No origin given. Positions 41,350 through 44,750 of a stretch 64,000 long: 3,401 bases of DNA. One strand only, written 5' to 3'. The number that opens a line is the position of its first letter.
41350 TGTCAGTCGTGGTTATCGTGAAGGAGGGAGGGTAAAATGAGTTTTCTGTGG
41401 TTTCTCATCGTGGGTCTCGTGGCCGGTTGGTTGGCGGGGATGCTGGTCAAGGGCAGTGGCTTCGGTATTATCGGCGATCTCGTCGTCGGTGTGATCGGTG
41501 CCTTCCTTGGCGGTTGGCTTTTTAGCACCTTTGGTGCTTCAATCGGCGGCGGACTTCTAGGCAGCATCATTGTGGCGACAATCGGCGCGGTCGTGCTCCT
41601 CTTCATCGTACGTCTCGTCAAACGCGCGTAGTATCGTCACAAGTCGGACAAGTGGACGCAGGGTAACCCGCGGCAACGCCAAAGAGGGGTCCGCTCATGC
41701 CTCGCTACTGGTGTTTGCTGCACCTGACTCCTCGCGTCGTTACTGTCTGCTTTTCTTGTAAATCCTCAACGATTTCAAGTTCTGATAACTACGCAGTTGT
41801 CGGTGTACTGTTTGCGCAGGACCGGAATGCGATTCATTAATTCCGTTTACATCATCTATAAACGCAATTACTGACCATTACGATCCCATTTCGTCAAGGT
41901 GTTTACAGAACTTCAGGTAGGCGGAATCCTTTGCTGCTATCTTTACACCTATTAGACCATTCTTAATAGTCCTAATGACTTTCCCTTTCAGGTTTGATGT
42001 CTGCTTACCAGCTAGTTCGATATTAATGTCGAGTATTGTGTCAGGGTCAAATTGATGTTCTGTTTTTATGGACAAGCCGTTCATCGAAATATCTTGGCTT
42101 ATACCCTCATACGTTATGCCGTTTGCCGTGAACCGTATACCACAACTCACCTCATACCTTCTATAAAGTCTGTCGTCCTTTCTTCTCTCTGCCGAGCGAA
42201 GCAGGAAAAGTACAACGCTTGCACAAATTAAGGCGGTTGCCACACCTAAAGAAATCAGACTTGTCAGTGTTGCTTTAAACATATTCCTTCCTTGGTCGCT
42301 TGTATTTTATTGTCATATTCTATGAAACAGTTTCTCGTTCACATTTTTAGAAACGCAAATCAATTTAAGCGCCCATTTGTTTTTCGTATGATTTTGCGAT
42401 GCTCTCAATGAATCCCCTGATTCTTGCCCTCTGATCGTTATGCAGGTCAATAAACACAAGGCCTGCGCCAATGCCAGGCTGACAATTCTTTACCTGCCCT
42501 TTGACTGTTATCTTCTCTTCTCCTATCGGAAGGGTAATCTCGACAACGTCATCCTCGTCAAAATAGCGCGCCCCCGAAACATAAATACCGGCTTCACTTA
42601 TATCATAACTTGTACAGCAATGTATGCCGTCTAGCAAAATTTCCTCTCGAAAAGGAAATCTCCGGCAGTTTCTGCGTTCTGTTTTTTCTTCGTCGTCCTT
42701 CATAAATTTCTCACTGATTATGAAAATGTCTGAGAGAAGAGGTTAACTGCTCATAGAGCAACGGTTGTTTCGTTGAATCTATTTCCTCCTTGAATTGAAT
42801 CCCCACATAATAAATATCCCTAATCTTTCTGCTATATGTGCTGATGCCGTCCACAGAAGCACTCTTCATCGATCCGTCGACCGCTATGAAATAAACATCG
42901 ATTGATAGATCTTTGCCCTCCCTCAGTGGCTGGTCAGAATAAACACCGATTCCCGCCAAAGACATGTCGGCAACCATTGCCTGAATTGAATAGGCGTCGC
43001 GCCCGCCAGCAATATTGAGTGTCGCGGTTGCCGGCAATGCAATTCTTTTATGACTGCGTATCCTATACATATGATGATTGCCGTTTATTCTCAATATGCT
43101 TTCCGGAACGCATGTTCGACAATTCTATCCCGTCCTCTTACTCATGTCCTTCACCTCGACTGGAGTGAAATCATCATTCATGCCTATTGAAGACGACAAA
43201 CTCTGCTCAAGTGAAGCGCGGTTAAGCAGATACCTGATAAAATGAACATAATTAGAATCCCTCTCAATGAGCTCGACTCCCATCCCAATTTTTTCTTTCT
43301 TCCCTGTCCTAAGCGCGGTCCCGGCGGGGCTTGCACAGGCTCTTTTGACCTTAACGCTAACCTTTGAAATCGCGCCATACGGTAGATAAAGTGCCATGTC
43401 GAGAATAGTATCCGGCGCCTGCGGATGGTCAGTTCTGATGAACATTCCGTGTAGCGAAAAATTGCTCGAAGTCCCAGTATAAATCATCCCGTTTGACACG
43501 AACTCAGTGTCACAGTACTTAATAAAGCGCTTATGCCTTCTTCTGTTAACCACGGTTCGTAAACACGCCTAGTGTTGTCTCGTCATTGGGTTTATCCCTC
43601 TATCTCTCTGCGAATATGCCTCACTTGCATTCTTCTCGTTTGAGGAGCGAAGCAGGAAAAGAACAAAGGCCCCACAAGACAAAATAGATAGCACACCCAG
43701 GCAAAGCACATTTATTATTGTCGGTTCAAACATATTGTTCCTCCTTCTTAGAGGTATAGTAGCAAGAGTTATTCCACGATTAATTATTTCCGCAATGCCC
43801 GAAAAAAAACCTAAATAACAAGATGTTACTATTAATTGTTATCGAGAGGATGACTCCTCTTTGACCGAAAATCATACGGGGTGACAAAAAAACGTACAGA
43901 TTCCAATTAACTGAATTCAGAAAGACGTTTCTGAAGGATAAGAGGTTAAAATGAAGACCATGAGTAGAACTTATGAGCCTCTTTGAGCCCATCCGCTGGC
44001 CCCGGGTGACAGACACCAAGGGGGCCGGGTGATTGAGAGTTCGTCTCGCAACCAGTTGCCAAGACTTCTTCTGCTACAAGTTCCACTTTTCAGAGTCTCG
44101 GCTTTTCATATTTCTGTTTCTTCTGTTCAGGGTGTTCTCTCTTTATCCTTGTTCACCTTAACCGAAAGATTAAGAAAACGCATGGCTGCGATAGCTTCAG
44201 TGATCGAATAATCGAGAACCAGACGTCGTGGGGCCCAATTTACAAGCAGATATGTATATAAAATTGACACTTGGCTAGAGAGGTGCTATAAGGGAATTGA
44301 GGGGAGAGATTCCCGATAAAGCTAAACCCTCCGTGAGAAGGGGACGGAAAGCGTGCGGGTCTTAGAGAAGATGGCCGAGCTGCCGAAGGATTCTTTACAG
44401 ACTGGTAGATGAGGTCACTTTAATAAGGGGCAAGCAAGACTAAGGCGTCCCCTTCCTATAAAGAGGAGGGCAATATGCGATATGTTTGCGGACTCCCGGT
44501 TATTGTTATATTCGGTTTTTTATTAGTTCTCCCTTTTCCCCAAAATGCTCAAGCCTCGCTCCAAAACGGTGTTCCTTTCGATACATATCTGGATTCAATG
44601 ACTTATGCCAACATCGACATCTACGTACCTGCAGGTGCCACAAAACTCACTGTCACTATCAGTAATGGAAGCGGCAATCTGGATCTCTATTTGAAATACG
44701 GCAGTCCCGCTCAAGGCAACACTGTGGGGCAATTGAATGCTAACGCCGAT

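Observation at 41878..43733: Array of four consecutive stand-alone PilZ genes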

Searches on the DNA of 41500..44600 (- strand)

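Call 51: search_rna_families(source=window, start=41500, end=44600, threshold=evalue, max_evalue=1)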
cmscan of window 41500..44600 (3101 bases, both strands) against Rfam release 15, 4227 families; matches with E-value up to 1: 1.
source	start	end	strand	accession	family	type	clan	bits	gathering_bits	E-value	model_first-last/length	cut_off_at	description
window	44312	44388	+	RF03167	c-di-GMP-I-GGC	Cis-reg; riboswitch;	CL00126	62.2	59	1.3e-13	1-80/80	no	c-di-GMP-I-GGC riboswitch aptamer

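Call 62: search_rna_families(sources=[L008, L010, L011, L012, L013, L096, L101, L104, L105, L106], threshold=gathering)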
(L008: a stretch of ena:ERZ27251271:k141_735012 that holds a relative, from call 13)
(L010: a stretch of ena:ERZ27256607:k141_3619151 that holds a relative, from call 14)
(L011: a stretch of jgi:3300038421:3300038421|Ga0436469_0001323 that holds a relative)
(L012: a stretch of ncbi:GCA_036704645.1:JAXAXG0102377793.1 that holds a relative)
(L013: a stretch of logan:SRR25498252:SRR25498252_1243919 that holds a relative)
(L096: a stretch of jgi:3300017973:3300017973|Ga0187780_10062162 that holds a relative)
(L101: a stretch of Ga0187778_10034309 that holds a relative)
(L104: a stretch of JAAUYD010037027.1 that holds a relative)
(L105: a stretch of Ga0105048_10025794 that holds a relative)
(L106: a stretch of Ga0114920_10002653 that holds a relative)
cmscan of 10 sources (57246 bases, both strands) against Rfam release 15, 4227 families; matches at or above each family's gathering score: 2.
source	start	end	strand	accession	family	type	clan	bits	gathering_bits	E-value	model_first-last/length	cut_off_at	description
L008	8527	8600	-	RF00005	tRNA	Gene; tRNA;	CL00001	67.9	29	1.1e-12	1-71/71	no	tRNA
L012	2247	2334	+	RF00005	tRNA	Gene; tRNA;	CL00001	54.4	29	5.6e-09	1-71/71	no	tRNA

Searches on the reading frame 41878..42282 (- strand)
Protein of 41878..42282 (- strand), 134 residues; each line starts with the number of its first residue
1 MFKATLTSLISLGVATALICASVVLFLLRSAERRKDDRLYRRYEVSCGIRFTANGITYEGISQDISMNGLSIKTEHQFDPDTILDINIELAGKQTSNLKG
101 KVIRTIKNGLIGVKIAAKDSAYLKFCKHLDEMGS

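Call 3: search_protein_families(library=pfam, proteins=[window:41878-42282:-], max_evalue=1)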
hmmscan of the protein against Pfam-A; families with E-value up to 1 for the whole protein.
window:41878-42282:- (134 aa): 2 families
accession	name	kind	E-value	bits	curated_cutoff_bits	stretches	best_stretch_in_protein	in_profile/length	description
PF07238.19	PilZ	-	1.3e-11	45.2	22.5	1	33-115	2-85/102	PilZ domain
PF18543.7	ID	-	0.098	13.4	31.4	1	54-76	5-27/53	Intracellular delivery domain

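Call 4: search_protein_families(library=ncbifam, proteins=[window:41878-42282:-], max_evalue=1)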
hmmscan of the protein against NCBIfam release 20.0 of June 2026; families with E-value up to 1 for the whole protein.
window:41878-42282:- (134 aa): 4 families
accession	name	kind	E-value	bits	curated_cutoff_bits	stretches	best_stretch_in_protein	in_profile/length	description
TIGR02266.1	gmx_TIGR02266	paralog_domain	4.9e-06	26.6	68.7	1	45-105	4-65/96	TIGR02266 family protein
TIGR03030.1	CelA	equivalog_domain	0.0017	16.5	699.1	1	23-119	555-657/714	UDP-forming cellulose synthase catalytic subunit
NF045607.1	exo_Victor_syst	equivalog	0.018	15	35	1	15-46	9-40/82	XrtV sorting system accessory protein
NF010119.0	PRK13595.1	equivalog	0.14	11.6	248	1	13-50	237-274/292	prenyltransferase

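Call 11: find_homologous_proteins(query=window:41878-42282:-, max_evalue=0.001)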
Query window:41878-42282:- (134 aa): 3 proteins with E <= 0.001 among 15 candidates.
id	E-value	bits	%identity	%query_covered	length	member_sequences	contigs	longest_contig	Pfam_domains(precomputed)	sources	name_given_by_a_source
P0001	3.9e-80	284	100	100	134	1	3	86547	PF07238.20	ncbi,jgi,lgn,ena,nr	ncbi:MAG TPA: PilZ domain-containing protein [Thermodesulfovibrionales bacterium]|nr:PilZ domain-con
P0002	1.3e-54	201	72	100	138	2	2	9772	PF07238.20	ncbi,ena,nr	ncbi:MAG TPA: PilZ domain-containing protein [Thermodesulfovibrionales bacterium]|nr:PilZ domain-con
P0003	3.5e-32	129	69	68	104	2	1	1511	PF07238.20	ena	-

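Call 13: find_encoding_contigs(protein=P0002, flank=10000, max_places=6)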
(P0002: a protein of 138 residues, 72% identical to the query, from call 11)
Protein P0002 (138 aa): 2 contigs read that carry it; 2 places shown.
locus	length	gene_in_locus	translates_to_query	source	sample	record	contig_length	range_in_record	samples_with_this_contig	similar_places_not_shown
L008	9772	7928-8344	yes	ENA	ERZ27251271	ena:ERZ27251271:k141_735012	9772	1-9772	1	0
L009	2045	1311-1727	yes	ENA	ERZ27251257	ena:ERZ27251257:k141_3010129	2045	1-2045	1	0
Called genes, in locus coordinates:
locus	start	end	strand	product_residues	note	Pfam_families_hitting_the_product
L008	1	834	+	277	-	?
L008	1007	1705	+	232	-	-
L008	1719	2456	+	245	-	PF01040:UbiA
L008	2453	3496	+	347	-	PF00348:polyprenyl_synt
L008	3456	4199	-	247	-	PF01209:Ubie_methyltran, PF05175:MTS (faint), PF02390:Methyltransf_4 (faint), PF08241:Methyltransf_11, PF08242:Methyltransf_12, PF13649:Methyltransf_25, PF13847:Methyltransf_31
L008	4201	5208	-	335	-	-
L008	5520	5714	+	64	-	-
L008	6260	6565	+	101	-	-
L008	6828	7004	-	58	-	-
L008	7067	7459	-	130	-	-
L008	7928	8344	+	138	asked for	PF07238:PilZ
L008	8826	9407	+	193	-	PF03602:Cons_hypoth95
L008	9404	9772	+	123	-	?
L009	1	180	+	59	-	?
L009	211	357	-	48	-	-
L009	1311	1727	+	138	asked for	PF07238:PilZ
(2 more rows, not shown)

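Call 14: find_encoding_contigs(protein=P0003, flank=10000, max_places=6)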
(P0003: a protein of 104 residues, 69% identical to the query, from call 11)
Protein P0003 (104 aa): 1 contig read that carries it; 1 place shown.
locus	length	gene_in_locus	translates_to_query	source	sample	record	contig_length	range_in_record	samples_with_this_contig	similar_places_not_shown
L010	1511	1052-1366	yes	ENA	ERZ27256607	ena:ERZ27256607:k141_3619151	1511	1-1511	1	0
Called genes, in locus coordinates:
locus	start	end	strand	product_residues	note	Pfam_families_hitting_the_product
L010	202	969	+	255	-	PF07238:PilZ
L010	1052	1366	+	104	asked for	PF07238:PilZ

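Call 69: search_protein_families(library=pfam, proteins=[L010:202-969:+, L008:7067-7489:-], max_evalue=0.001)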
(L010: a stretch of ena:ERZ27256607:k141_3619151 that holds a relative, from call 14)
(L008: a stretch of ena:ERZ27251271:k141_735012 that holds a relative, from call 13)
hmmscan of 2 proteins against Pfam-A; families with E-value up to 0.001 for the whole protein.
L010:202-969:+ (255 aa): 1 family
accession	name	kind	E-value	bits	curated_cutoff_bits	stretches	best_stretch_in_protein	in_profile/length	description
PF07238.19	PilZ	-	8.3e-19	68.3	22.5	2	159-238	22-93/102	PilZ domain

L008:7067-7489:- (140 aa): 0 families

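Call 70: search_protein_representatives(protein=window:41878-42282:-)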
Query: 134 residues. Proteins with E-value up to 0.001 (for the whole library): 128; up to 1e-10: 14; up to 1e-30: 0. The best 128 are listed.
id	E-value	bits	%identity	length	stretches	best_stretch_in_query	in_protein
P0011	1.3e-29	119.0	53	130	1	1-129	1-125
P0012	1.6e-28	115.4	61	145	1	1-101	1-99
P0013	5.6e-23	97.5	68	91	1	51-132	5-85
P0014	2.6e-17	79.3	45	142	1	11-131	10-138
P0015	2.0e-15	73.1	41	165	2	30-110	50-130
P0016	1.1e-14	70.7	47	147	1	29-109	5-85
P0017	2.5e-13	66.4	49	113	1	37-115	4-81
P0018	2.1e-12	63.4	42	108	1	35-126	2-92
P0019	3.1e-12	62.8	37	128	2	34-110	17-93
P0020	4.6e-12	62.3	44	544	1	32-110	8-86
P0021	8.4e-12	61.5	41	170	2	34-110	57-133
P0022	1.0e-11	61.2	39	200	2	34-109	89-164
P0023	3.9e-11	59.3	44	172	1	32-128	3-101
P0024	6.6e-11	58.6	46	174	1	33-127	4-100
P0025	1.7e-10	57.3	32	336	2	33-126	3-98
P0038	1.5e-09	54.2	34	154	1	13-109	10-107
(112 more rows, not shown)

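Call 75: find_encoding_contigs(protein=P0014, flank=8000, max_places=5)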
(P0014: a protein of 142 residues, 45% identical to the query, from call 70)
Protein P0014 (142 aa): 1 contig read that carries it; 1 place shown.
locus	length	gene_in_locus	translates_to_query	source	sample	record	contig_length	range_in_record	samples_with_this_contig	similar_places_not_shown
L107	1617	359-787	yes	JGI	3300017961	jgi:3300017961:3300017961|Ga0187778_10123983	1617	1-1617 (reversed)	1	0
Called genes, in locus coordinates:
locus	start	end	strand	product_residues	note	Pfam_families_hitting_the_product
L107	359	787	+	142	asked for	PF07238:PilZ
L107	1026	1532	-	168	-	PF13801:Metal_resist, PF07813:LTXXQ (weak)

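Call 79: find_encoding_contigs(protein=P0011, flank=8000, max_places=5)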
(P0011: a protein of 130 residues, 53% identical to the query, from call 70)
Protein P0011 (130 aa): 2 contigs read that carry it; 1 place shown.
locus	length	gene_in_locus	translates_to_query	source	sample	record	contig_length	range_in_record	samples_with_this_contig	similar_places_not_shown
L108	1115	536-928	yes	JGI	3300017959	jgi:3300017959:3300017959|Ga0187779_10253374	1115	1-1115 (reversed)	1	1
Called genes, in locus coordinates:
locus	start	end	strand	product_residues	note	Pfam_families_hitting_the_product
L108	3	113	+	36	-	?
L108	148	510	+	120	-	PF07238:PilZ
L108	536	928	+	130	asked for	PF07238:PilZ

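Call 80: find_encoding_contigs(protein=P0038, flank=8000, max_places=5)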
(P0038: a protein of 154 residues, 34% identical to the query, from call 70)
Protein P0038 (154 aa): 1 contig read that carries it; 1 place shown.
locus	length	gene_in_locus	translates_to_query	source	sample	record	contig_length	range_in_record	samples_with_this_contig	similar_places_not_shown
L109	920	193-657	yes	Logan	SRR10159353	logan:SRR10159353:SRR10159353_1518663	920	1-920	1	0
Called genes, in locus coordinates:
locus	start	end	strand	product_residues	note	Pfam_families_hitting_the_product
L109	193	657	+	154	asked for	PF07238:PilZ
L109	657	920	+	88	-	?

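Call 89: find_encoding_contigs(protein=P0016, flank=8000, max_places=6)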
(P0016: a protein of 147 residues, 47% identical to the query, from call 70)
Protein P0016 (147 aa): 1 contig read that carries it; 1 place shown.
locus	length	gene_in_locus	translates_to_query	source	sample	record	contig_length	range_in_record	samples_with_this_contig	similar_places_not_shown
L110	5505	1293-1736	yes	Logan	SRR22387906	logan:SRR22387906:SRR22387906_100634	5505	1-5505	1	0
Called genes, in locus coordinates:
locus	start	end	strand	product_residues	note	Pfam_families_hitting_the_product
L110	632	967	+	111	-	PF28289:BV97_02767 (weak)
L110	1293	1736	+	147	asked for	PF07238:PilZ, PF09851:SHOCT (weak)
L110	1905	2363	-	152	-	PF03692:CxxCxxCC (weak)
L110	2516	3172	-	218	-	PF03692:CxxCxxCC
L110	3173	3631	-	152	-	-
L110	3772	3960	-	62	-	PF10133:CooT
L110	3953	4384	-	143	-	PF12953:DUF3842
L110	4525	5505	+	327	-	?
